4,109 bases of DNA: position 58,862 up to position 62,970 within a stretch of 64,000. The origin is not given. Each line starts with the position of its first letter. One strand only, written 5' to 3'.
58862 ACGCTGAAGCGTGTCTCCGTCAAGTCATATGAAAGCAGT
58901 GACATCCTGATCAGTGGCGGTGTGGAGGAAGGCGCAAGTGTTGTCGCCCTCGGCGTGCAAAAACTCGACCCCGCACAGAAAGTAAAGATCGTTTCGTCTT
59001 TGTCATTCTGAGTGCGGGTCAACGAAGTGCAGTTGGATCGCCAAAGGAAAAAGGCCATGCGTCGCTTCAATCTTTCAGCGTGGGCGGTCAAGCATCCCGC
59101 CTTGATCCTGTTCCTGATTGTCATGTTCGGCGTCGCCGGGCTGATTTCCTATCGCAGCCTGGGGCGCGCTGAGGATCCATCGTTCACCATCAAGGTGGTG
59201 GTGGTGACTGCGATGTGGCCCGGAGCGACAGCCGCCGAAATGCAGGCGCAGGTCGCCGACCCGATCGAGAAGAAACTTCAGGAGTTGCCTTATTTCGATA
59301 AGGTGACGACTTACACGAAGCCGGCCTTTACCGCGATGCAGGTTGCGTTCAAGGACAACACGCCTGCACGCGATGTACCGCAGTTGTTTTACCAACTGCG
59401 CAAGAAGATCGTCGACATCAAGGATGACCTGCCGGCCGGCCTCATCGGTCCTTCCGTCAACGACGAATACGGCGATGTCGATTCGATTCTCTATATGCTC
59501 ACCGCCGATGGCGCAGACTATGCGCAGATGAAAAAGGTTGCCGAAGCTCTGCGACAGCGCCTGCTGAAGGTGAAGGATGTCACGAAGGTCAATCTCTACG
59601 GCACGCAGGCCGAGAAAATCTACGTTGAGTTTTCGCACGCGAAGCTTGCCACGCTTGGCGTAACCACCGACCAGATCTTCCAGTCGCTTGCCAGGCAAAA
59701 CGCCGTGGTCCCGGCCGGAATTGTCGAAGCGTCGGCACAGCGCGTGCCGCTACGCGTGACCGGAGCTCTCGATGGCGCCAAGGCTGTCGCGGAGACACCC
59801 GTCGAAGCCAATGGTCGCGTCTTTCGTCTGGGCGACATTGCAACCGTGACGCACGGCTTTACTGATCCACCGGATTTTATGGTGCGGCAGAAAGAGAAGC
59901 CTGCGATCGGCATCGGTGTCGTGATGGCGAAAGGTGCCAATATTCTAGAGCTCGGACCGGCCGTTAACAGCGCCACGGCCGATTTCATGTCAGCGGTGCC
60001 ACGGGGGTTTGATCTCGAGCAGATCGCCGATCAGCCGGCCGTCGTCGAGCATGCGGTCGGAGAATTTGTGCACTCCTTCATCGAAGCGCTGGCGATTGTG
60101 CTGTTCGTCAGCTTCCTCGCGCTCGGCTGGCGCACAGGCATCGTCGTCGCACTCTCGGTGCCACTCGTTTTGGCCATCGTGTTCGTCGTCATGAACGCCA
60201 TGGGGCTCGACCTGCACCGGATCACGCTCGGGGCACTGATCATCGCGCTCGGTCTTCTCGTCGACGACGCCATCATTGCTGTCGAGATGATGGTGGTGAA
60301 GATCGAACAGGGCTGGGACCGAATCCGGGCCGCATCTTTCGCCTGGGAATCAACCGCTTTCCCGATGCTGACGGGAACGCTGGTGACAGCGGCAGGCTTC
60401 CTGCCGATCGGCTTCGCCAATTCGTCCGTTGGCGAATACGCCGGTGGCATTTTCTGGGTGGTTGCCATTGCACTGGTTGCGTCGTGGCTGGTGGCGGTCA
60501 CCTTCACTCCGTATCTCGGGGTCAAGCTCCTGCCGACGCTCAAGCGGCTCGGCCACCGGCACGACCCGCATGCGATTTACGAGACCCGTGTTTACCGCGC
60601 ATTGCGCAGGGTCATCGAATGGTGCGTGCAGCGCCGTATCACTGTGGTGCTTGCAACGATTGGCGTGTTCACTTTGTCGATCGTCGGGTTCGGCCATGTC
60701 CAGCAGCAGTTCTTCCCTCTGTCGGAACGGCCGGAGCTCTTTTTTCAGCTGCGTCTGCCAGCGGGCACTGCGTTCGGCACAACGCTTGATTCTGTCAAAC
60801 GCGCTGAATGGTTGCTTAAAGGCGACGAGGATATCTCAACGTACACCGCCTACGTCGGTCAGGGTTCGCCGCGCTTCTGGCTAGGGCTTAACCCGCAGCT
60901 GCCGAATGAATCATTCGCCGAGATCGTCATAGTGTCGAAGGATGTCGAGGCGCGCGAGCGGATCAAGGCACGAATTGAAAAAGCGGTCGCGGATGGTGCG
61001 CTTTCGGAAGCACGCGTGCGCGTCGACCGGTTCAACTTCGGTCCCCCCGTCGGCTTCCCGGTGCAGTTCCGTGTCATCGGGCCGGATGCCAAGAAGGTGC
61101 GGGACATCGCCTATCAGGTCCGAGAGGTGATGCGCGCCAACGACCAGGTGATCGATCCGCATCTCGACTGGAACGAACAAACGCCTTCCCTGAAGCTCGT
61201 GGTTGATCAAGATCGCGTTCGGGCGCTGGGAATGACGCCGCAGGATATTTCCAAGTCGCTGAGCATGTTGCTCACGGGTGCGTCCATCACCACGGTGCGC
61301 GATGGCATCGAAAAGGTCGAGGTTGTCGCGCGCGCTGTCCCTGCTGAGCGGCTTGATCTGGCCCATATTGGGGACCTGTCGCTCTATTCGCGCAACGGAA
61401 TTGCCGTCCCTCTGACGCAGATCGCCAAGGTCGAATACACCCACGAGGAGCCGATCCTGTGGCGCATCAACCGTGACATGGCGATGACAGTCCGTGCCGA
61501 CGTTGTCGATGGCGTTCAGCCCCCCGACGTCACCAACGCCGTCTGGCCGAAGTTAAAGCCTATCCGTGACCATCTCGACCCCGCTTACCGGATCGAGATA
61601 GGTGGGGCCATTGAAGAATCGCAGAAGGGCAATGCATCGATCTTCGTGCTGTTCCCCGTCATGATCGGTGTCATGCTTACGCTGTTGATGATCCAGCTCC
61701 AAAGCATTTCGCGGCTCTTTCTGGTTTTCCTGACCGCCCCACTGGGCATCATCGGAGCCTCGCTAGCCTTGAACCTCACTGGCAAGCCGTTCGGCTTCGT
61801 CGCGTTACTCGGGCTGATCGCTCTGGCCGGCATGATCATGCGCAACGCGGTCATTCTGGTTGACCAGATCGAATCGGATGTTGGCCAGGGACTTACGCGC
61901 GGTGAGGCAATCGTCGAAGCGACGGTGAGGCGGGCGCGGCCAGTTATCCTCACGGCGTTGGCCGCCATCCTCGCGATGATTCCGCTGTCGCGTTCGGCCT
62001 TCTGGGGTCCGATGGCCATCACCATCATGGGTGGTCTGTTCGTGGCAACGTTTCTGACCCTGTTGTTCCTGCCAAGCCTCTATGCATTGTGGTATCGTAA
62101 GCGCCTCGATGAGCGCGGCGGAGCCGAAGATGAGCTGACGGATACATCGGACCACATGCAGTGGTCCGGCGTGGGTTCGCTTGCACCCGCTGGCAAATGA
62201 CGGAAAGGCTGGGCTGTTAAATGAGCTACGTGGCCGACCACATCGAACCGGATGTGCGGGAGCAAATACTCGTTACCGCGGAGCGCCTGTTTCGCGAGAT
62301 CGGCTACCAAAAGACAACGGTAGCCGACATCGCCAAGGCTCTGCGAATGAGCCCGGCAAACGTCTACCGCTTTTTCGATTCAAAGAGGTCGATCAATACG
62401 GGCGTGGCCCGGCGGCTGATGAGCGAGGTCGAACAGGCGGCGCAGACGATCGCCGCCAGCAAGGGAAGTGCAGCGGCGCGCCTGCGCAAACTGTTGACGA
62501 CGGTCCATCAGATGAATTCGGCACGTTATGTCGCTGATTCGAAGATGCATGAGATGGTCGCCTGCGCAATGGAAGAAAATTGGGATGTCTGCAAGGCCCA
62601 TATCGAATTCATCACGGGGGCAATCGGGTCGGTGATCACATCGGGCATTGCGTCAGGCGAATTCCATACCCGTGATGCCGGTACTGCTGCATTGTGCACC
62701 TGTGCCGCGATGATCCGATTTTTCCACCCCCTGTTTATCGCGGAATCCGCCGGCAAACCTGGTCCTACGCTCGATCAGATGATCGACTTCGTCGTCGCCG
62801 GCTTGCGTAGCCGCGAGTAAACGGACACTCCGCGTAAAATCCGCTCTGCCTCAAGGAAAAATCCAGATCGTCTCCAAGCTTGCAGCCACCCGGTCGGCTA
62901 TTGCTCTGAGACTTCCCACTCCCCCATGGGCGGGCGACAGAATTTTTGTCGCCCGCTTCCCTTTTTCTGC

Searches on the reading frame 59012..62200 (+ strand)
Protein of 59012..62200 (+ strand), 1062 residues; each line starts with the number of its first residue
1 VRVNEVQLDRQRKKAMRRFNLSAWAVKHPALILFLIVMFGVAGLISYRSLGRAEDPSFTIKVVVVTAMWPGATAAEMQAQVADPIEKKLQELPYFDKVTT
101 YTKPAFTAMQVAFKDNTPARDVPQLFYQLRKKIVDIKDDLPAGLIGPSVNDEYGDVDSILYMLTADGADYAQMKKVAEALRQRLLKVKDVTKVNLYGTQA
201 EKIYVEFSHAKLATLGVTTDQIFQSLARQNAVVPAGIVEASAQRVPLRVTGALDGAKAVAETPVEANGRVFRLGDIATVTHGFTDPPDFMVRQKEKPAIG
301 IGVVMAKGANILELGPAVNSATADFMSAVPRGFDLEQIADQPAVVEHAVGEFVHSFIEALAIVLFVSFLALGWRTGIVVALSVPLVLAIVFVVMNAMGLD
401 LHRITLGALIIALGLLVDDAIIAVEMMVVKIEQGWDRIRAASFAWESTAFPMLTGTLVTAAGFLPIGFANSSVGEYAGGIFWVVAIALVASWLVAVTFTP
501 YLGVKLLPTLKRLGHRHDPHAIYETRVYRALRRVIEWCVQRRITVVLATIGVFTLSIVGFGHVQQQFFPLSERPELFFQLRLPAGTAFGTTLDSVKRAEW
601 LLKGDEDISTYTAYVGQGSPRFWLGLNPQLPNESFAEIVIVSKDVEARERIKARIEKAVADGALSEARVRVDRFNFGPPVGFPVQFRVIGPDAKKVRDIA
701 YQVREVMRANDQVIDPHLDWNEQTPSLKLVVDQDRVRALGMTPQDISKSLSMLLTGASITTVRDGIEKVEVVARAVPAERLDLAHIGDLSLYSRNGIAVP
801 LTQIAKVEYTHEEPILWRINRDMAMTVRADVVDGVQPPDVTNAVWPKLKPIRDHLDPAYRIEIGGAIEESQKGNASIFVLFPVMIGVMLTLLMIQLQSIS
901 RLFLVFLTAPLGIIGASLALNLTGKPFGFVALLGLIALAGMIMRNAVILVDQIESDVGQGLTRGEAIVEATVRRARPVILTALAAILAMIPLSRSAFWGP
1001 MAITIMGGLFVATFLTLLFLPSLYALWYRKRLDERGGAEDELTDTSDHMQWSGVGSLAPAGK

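Call 19: search_protein_families(library=ncbifam, proteins=[window:59012-62200:+], max_evalue=1e-8)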
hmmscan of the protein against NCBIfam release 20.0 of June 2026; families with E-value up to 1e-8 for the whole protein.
window:59012-62200:+ (1062 aa): 11 families
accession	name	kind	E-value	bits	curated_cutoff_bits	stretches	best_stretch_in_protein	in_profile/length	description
NF033617.1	RND_permease_2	subfamily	3.2e-139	465.7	1250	1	23-1026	2-1006/1009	multidrug efflux RND transporter permease subunit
NF000282.2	RND_permease_1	subfamily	3.4e-105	353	1250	1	26-1026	5-1026/1029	multidrug efflux RND transporter permease subunit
TIGR00915.1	2A0602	subfamily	5.8e-89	299.3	940.35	1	30-1035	10-1035/1050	efflux RND transporter permease subunit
TIGR00914.1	2A0601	subfamily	6.6e-85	285.7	701.45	1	25-1035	9-1043/1051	CusA/CzcA family heavy metal efflux RND transporter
NF007905.0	PRK10614.1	equivalog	3.1e-81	273.5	1774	1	25-1033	7-1014/1025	multidrug efflux RND transporter permease subunit MdtC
NF007798.0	PRK10503.1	equivalog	5e-72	242.9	1584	1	31-1030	22-1025/1040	MdtB/MuxB family multidrug efflux RND transporter permease subunit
NF007842.1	PRK10555.1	equivalog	3.7e-71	240.3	1854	1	26-1032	6-1030/1036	multidrug efflux RND transporter permease AcrD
NF007133.0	PRK09579.1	equivalog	1.7e-70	237.8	1763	1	27-1031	9-1006/1017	multidrug efflux RND transporter permease subunit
NF007131.0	PRK09577.1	equivalog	2e-68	231.1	1768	1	32-1027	12-1022/1045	multidrug efflux RND transporter permease subunit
NF011706.2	PRK15127.1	equivalog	9.9e-53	179.3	2150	1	31-1033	11-1034/1049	multidrug efflux RND transporter permease subunit AcrB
NF000037.1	RND_perm_OqxB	exception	1.2e-47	162.4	2200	2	22-517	4-506/1050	multidrug efflux RND transporter permease subunit OqxB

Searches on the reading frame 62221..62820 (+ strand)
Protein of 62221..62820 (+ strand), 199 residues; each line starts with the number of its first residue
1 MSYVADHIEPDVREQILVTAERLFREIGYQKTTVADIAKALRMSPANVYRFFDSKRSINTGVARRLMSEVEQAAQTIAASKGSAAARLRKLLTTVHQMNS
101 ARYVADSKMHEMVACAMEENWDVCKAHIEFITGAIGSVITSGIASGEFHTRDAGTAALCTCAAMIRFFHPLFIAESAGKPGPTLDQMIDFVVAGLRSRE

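Call 19: search_protein_families(library=ncbifam, proteins=[window:62221-62820:+], max_evalue=1e-8)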
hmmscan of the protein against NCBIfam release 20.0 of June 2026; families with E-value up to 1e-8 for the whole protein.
window:62221-62820:+ (199 aa): 2 families
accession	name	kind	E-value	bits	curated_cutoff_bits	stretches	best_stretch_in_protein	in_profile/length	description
NF050111.1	TransRegSACE7040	equivalog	2.9e-09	37.1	250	1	13-93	3-83/186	SACE_7040 family transcriptional regulator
NF041196.1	ScbR_bind_reg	equivalog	6.7e-09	36.2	150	1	13-96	8-91/191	ScbR family autoregulator-binding transcription factor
